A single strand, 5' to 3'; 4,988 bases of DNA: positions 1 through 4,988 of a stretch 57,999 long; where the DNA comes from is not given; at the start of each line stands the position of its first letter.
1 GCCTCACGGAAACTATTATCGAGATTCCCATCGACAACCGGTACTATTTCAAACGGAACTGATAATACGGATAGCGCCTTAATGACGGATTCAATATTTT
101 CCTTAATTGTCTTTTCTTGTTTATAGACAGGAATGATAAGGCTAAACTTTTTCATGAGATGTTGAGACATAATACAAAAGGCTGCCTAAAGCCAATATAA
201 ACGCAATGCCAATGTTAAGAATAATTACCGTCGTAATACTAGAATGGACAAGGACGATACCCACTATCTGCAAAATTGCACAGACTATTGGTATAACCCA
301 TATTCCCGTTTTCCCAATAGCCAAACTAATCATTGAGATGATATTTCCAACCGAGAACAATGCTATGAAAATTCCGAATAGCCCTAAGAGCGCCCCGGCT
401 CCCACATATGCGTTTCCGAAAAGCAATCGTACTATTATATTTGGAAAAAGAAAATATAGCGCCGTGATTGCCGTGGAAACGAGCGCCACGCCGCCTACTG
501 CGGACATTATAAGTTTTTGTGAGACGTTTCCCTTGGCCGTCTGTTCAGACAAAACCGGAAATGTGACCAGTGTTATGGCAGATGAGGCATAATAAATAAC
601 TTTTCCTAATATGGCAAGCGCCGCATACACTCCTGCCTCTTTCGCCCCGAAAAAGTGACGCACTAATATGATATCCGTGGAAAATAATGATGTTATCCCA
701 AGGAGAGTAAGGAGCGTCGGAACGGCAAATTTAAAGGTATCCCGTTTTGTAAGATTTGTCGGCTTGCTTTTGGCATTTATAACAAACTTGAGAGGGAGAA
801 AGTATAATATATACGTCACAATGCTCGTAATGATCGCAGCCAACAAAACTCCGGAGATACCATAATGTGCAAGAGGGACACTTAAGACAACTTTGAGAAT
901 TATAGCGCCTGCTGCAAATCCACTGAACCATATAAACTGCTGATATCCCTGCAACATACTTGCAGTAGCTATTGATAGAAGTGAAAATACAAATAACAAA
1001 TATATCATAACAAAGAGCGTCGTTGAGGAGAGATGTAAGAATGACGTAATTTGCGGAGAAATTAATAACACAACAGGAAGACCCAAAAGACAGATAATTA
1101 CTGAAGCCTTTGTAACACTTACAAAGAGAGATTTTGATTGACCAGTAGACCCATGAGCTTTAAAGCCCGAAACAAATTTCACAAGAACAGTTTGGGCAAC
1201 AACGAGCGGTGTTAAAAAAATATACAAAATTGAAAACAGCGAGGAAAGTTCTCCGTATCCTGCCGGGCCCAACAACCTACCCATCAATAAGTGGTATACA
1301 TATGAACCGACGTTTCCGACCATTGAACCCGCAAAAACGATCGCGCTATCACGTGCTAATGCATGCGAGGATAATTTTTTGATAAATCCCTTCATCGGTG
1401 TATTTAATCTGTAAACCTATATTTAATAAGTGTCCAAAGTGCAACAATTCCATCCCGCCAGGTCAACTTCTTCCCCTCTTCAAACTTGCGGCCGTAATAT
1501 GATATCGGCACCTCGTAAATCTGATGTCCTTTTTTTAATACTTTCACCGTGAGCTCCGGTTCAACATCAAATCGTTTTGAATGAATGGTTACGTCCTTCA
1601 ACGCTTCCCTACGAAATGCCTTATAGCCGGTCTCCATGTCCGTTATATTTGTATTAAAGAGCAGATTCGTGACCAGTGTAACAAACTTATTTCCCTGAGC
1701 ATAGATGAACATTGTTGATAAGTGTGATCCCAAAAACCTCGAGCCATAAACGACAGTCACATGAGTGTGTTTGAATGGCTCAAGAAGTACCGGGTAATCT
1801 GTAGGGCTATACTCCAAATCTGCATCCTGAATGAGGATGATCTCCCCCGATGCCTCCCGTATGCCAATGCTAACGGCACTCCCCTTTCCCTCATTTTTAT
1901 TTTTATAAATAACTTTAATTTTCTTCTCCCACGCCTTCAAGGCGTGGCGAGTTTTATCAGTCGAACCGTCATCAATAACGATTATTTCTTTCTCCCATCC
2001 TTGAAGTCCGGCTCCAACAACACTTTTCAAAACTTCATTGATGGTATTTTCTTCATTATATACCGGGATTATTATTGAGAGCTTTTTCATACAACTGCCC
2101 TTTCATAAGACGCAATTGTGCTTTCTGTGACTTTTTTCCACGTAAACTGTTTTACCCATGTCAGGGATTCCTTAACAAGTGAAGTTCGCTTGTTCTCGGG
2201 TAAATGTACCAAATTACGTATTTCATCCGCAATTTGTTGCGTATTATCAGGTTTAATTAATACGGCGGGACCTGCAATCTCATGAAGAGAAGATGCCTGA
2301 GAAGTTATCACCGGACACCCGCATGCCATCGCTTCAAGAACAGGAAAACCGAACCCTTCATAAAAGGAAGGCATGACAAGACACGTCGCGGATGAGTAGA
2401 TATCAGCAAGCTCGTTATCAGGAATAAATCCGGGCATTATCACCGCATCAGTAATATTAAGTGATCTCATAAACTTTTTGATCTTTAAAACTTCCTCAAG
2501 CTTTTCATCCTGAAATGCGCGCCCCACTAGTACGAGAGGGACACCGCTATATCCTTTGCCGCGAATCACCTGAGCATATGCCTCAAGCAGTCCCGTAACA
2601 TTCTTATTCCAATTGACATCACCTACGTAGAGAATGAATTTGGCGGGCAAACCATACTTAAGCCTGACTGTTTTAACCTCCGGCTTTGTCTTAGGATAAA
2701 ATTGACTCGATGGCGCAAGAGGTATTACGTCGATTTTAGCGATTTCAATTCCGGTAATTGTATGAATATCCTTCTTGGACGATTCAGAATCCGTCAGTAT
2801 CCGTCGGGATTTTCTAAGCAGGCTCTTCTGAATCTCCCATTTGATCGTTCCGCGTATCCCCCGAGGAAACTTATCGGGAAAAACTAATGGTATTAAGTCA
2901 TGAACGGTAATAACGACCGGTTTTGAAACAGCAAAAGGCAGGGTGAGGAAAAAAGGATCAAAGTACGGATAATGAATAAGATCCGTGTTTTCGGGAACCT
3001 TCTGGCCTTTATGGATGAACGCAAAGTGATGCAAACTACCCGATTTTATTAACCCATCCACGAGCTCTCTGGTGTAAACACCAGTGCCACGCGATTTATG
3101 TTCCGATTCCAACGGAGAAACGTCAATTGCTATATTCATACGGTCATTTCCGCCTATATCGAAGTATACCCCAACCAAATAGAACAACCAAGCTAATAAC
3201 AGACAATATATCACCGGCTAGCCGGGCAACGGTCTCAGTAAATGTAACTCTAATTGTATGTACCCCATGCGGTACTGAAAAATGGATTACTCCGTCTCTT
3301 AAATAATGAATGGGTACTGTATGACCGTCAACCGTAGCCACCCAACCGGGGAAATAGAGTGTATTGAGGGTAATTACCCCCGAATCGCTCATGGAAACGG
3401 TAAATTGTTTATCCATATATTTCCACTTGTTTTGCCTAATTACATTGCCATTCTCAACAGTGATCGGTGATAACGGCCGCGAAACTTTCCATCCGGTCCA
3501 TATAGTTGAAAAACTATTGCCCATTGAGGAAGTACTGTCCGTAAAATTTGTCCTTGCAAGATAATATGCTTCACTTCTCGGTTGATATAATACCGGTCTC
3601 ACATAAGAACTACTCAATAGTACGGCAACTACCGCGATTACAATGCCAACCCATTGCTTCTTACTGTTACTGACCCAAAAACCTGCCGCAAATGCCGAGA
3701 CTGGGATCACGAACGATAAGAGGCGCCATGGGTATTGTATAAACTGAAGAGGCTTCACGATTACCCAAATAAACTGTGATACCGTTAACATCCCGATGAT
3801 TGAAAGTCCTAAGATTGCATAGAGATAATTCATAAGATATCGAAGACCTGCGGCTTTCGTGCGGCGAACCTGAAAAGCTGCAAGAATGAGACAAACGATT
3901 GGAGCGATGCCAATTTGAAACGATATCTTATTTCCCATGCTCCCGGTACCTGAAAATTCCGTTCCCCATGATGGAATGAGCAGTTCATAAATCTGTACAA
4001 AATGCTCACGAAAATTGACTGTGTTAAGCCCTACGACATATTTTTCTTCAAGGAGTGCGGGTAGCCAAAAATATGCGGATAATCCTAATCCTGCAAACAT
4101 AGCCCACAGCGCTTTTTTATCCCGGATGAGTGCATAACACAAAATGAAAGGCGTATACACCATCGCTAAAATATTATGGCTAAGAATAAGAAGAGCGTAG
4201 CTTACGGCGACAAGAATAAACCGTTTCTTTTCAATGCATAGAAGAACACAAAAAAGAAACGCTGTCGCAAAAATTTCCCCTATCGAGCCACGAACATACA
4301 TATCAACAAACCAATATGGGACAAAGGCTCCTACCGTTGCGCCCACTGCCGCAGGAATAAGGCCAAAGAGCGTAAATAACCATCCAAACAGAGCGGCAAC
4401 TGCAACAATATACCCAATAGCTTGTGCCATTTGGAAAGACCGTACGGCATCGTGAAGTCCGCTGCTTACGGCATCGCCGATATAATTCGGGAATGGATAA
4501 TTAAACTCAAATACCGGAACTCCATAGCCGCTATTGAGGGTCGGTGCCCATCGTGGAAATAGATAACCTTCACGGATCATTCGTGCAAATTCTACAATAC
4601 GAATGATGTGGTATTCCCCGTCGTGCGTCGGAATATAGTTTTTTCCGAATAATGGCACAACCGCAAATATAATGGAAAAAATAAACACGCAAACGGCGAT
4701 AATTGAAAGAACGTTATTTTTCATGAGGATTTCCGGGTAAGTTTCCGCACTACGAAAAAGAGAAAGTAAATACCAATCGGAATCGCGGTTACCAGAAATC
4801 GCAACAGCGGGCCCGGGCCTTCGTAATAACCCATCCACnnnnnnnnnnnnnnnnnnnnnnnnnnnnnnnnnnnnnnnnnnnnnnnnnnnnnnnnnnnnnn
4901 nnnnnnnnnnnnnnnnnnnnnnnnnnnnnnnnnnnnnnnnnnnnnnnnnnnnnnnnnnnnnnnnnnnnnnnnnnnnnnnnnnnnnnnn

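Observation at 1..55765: Window-spanning glycan assembly locus with 22 GT-C-like membrane genes, 12 soluble GTs, 2 Wzx flippases and a sugar-nucleotide block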

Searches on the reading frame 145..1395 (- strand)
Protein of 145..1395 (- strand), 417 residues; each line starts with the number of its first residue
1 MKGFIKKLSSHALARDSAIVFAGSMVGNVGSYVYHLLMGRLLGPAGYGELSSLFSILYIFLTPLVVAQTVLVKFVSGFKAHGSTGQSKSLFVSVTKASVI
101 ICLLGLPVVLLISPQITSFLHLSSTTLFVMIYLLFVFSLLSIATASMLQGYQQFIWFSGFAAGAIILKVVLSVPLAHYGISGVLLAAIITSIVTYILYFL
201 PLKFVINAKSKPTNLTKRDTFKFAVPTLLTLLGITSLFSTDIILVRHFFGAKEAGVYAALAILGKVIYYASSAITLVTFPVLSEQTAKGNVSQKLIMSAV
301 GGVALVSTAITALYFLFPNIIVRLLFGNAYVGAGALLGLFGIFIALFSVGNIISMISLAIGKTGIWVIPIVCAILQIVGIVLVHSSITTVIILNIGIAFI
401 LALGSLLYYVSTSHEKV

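Call 5: search_protein_families(library=pfam, proteins=[window:145-1395:-], max_evalue=0.01)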
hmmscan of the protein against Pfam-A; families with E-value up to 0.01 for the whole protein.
window:145-1395:- (417 aa): 1 family
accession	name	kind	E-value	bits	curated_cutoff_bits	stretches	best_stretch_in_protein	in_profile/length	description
PF01943.22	Polysacc_synt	-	4.5e-06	26.7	28.2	1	14-284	2-272/274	Polysaccharide biosynthesis protein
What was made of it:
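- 142..1395 (-): Wzx-like MOP flippase (417 aa, 11 predicted TM). Pfam Polysacc_synt at 26.7 bits, just under the cutoff (call 5).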

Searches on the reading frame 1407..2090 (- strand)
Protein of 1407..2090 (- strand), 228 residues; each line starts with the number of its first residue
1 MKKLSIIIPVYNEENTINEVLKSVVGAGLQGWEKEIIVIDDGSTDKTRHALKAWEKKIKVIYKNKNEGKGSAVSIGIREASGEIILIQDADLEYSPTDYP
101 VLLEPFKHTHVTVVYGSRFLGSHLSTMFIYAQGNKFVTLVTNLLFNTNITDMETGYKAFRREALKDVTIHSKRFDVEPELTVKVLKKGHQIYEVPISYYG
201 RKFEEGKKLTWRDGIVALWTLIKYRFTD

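Call 5: search_protein_families(library=pfam, proteins=[window:1407-2090:-], max_evalue=0.01)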
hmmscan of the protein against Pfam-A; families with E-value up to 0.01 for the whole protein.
window:1407-2090:- (228 aa): 4 families
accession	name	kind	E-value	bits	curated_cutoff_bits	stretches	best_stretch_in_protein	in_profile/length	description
PF00535.33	Glycos_transf_2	-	2.4e-37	128.9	23.3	1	5-167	1-167/168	Glycosyl transferase family 2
PF10111.15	Glyco_tranf_2_2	-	4.1e-08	33.5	27.3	1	5-96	1-96/276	Glycosyltransferase like family 2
PF13641.12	Glyco_tranf_2_3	-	1.3e-07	32.4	27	1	4-160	3-146/230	Glycosyltransferase like family 2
PF13704.12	Glyco_tranf_2_4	-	0.0009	20.1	27.5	1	12-72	2-56/98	Glycosyl transferase family 2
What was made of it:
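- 1404..2090 (-): GT2, polyprenyl-phosphate sugar synthase-like (228 aa, soluble). Pfam Glycos_transf_2 E 2e-37 (call 5).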

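Call 46: search_protein_families(library=ncbifam, proteins=[window:1407-2090:-], max_evalue=0.00001)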
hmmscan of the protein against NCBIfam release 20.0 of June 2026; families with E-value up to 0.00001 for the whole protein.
window:1407-2090:- (228 aa): 19 families
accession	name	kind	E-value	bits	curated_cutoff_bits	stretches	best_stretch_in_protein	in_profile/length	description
TIGR04182.1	glyco_TIGR04182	equivalog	4.6e-37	128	325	1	4-224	2-217/293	S-layer glycoprotein N-glycosyltransferase AglJ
NF041391.1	DPhHxTase_Halo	equivalog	3.9e-19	68.5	375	1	10-204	3-189/213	dolichyl-phosphate hexose transferase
NF047588.1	GlcsyltransPgfSStrep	equivalog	6.2e-19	68.3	500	1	3-167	2-167/308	glycosyltransferase PgfS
NF007986.1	PRK10714.1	equivalog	3.4e-18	65.7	529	1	1-207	5-209/316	undecaprenyl-phosphate 4-deoxy-4-formamido-L-arabinose transferase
TIGR03937.1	PgaC_IcaA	equivalog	3.5e-18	65.8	422.3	1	2-116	45-161/407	poly-beta-1,6-N-acetyl-D-glucosamine synthase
NF007482.0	PRK10073.1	equivalog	4.8e-17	62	423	1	2-109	6-113/334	glycosyltransferase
NF041875.1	EPS_EpsD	equivalog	5e-16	59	370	1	4-123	1-121/325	exopolysaccharide biosynthesis glycosyltransferase EpsD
TIGR04283.1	glyco_like_mftF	equivalog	7.1e-16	58.5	182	1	4-131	1-123/221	TIGR04283 family arsenosugar biosynthesis glycosyltransferase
NF047683.1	TeichurnBiosyTuaG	equivalog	2.2e-15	57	400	1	3-104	7-109/252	teichuronic acid biosynthesis protein TuaG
TIGR03965.1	mycofact_glyco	equivalog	3e-13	49.5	280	1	3-116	75-189/467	mycofactocin biosynthesis glycosyltransferase MftF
NF058614.1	PPMAGASynPpgS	equivalog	8.3e-13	48.3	370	1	6-199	4-197/226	polyprenyl-phospho-N-acetylgalactosaminyl synthase PpgS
NF010496.0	PRK13915.1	equivalog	1.6e-12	47.1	262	1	2-114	31-151/307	glucosyl-3-phosphoglycerate synthase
NF053739.1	GlytfEpsEBac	equivalog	2.5e-11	43.1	450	1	3-91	2-92/265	glycosyltransferase EpsE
TIGR03111.1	glyc2_xrt_Gpos1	hypoth_equivalog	2.6e-10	39.7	363.95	1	3-91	50-141/439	TIGR03111 family XrtG-associated glycosyltransferase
NF038302.1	EPS_HpsE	equivalog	3.9e-09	35.9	300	1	3-92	2-97/307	hormogonium polysaccharide biosynthesis glycosyltransferase HpsE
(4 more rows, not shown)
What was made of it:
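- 1404..2090 (-): Best NCBIfam matches are AglJ (128 bits), dolichyl-P hexose transferase, PgfS and ArnC, all below equivalog cutoffs (call 46).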

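Call 49: find_encoding_contigs(protein=window:1407-2090:-, flank=10000, max_places=3)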
Protein window:1407-2090:- (228 aa): 4 contigs read that carry it; 3 places shown.
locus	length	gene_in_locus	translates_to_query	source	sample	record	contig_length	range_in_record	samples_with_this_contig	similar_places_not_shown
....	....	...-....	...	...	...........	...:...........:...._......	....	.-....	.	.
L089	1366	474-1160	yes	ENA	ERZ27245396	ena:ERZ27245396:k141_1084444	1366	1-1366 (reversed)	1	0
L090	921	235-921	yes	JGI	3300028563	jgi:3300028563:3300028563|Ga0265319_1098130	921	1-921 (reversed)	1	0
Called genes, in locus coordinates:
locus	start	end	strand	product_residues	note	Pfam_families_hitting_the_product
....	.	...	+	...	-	?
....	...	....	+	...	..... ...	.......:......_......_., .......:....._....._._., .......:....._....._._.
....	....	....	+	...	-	?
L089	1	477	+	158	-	?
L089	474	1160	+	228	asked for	PF00535:Glycos_transf_2, PF10111:Glyco_tranf_2_2, PF13641:Glyco_tranf_2_3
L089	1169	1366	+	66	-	?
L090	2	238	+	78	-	?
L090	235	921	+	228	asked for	PF00535:Glycos_transf_2, PF10111:Glyco_tranf_2_2, PF13641:Glyco_tranf_2_3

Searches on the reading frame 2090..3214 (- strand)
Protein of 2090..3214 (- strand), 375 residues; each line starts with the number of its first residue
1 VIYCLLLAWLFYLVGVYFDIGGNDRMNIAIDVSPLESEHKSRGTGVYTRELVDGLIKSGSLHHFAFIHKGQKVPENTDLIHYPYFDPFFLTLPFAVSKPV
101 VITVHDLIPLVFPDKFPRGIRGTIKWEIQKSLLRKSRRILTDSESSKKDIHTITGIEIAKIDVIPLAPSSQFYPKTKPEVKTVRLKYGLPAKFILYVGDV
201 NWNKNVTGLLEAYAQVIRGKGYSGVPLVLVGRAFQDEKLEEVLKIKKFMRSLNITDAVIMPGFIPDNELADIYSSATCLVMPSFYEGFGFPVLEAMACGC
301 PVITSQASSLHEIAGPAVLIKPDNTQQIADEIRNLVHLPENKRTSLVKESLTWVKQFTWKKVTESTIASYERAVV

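Call 5: search_protein_families(library=pfam, proteins=[window:2090-3214:-], max_evalue=0.01)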
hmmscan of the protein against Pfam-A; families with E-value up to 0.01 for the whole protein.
window:2090-3214:- (375 aa): 7 families
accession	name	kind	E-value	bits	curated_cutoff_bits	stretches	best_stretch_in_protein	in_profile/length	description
PF00534.26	Glycos_transf_1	-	3.8e-33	114.9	26.4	1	191-348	15-167/172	Glycosyl transferases group 1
PF13692.12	Glyco_trans_1_4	-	2.7e-27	96.2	27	1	192-336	2-140/142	Glycosyl transferases group 1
PF13439.12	Glyco_transf_4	-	6.1e-10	39.8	28.5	1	74-165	68-163/170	Glycosyltransferase Family 4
PF20706.3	GT4-conflict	-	1.9e-09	37.5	26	1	193-313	199-319/385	Family 4 Glycosyltransferase in conflict systems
PF13579.12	Glyco_trans_4_4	-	8.4e-05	23.4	29.7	1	78-166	73-157/158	Glycosyl transferase 4-like domain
PF13524.12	Glyco_trans_1_2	-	0.00014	22.3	25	1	261-360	32-136/144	Glycosyl transferase-like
PF00982.27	Glyco_transf_20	-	0.0096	15.1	32.5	0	174-368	258-469/473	Glycosyltransferase family 20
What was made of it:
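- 2087..3214 (-): GT4 (GT-B fold) cytoplasmic glycosyltransferase. Pfam Glycos_transf_1 E 4e-33 and Glyco_transf_4 (call 5).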

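Call 46: search_protein_families(library=ncbifam, proteins=[window:2090-3214:-], max_evalue=0.00001)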
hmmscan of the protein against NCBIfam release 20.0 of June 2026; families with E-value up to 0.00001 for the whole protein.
window:2090-3214:- (375 aa): 25 families
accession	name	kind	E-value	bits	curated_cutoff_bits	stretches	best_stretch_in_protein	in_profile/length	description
TIGR04047.1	MSMEG_0565_glyc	hypoth_equivalog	5.8e-27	94.7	259.85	1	170-371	171-372/373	MSMEG_0565 family glycosyltransferase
TIGR03449.1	mycothiol_MshA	equivalog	5.4e-24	84.8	462.5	1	130-374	159-404/406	D-inositol-3-phosphate glycosyltransferase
TIGR02149.1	glgA_Coryne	subfamily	1.2e-22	80.6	302.4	1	97-372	106-389/391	glycogen synthase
NF053787.1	GlcN_PG_synth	equivalog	9.4e-20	70.7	480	1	99-372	108-358/361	N-acetylglucosaminyl phosphatidylglycerol synthase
NF038295.1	EPS_HpsP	equivalog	4.4e-18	65.5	550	1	163-372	180-386/388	hormogonium polysaccharide biosynthesis glycosyltransferase HpsP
TIGR04157.1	glyco_rSAM_CFB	subfamily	1.8e-17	63.4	400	1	126-314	160-339/406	TIGR04157 family glycosyltransferase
NF041876.1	EPS_EpsE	equivalog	2.6e-16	59.9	400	1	194-344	217-367/389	exopolysaccharide biosynthesis GT4 family glycosyltransferase EpsE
TIGR03999.1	thiol_BshA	equivalog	1.8e-15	56.8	273.7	1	133-373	142-373/375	N-acetyl-alpha-D-glucosaminyl L-malate synthase BshA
NF012028.0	PRK15484.1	subfamily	8.9e-15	54.6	618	1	156-365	158-370/380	lipopolysaccharide N-acetylglucosaminyltransferase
NF047684.1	TeichurnBiosyTuaC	equivalog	1.3e-14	53.9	550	1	98-351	133-365/391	teichuronic acid biosynthesis protein TuaC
TIGR03088.1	stp2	hypoth_equivalog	6.8e-13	48.4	409.05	1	171-372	173-372/374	TIGR03088 family PEP-CTERM/XrtA system glycosyltransferase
TIGR04063.1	stp3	hypoth_equivalog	6e-12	45.1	442.05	1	124-372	146-394/397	TIGR04063 family PEP-CTERM/XrtA system glycosyltransferase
NF050063.1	ProtGlycPglJ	equivalog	6.7e-12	45.3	500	1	124-367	133-360/363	N-acetylgalactosamine-N,N'-diacetylbacillosaminyl-diphospho-undecaprenol 4-alpha-N-acetylgalactosaminyltransferase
NF041010.1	glycosy_Agl16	equivalog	7.4e-12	44.8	575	1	87-372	94-350/352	glycosylation protein Agl16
NF049987.1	DaglGlyslTfaseDgs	equivalog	9.6e-11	41.2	500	1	253-373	209-327/332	processive diacylglycerol alpha-glucosyltransferase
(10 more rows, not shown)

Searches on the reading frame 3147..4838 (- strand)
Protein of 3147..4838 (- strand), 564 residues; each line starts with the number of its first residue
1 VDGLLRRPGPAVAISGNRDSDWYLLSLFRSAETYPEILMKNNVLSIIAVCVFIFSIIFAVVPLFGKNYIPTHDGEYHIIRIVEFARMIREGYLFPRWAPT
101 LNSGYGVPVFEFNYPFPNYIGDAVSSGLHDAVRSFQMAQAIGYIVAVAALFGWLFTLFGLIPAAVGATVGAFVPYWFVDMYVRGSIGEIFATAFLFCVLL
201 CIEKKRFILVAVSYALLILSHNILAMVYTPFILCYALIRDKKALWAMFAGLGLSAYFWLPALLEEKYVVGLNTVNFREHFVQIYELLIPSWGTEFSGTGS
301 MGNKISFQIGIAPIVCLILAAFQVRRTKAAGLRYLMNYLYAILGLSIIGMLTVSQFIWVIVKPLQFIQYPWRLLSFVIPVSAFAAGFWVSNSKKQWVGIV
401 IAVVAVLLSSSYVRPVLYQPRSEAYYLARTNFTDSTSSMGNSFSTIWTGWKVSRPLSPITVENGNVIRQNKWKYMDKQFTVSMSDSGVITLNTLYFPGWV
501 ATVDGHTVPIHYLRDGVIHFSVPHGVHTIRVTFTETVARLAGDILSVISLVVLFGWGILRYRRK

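Call 3: search_protein_families(library=pfam, proteins=[window:3147-4838:-], max_evalue=0.01)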
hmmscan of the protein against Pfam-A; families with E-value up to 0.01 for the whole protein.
window:3147-4838:- (564 aa): 1 family
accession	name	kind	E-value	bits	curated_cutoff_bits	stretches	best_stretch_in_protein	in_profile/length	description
PF09586.16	YfhO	-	2.1e-06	26.9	28.5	1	477-538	766-828/835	Bacterial membrane protein YfhO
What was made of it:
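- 3144..4838 (-): GT-C-like, group B (PTPS_related/YfhO-related); true start probably about 38 codons downstream. The C-terminus matches the YfhO C-terminus (call 3).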
